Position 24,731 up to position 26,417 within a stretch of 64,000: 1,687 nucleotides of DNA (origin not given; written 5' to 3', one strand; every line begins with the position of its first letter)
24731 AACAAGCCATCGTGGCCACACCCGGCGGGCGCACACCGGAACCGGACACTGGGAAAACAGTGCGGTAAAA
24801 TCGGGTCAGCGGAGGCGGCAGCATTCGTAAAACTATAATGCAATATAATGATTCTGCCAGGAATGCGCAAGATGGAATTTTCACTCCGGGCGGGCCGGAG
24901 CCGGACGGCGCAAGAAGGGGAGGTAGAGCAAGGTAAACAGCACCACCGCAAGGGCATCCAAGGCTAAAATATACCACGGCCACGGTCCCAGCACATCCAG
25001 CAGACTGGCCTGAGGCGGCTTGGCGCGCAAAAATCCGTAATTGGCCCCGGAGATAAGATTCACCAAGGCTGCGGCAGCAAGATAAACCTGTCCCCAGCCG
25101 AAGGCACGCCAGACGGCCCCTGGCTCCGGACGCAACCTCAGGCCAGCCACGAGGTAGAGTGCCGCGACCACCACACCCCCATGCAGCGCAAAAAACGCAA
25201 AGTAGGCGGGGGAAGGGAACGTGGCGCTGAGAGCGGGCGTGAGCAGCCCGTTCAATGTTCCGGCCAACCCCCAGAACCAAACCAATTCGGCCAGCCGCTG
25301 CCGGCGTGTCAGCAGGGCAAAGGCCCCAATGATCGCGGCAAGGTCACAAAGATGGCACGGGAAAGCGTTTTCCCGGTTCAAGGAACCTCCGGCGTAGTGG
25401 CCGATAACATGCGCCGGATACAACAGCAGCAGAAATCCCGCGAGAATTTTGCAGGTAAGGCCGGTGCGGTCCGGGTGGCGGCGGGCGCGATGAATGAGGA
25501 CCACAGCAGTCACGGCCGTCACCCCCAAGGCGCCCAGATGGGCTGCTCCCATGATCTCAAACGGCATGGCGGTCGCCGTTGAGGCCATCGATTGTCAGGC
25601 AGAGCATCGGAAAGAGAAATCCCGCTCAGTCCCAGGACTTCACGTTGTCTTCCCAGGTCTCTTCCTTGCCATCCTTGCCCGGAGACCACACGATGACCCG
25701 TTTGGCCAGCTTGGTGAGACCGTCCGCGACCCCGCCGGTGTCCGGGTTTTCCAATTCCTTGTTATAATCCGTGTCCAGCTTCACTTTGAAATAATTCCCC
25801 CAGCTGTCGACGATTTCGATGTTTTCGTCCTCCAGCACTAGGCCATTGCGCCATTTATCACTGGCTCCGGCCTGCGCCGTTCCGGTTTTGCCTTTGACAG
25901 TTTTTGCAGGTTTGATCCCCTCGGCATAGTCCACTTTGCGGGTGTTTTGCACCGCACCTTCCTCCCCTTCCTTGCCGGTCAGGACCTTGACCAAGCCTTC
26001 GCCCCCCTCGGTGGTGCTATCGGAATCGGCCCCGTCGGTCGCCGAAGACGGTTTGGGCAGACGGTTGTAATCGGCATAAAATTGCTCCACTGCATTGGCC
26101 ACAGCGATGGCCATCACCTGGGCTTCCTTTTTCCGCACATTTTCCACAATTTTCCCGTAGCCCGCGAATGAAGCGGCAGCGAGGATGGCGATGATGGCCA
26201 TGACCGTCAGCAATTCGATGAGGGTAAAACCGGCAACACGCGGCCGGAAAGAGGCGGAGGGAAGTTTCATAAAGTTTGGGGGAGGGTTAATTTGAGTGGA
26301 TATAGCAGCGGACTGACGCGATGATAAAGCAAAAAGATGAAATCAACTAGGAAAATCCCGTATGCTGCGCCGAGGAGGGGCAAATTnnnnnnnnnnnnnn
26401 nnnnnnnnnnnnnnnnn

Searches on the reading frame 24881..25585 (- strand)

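Call 14: search_protein_families(library=pfam, proteins=[window:24881-25585:-], max_evalue=0.001)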
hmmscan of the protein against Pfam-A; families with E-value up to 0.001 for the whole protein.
window:24881-25585:- (234 aa): 1 family
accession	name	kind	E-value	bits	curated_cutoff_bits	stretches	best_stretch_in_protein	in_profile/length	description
PF14808.11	TMEM164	-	1.3e-45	156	25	1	12-221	2-217/217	TMEM164 family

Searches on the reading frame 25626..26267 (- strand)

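Call 14: search_protein_families(library=pfam, proteins=[window:25626-26267:-], max_evalue=0.001)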
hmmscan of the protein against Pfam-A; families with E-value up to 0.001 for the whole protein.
window:25626-26267:- (213 aa): 1 family
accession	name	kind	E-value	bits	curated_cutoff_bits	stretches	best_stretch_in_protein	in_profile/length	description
PF07963.17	N_methyl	-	1.7e-08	34.1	21.2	1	9-33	2-26/27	Prokaryotic N-terminal methylation motif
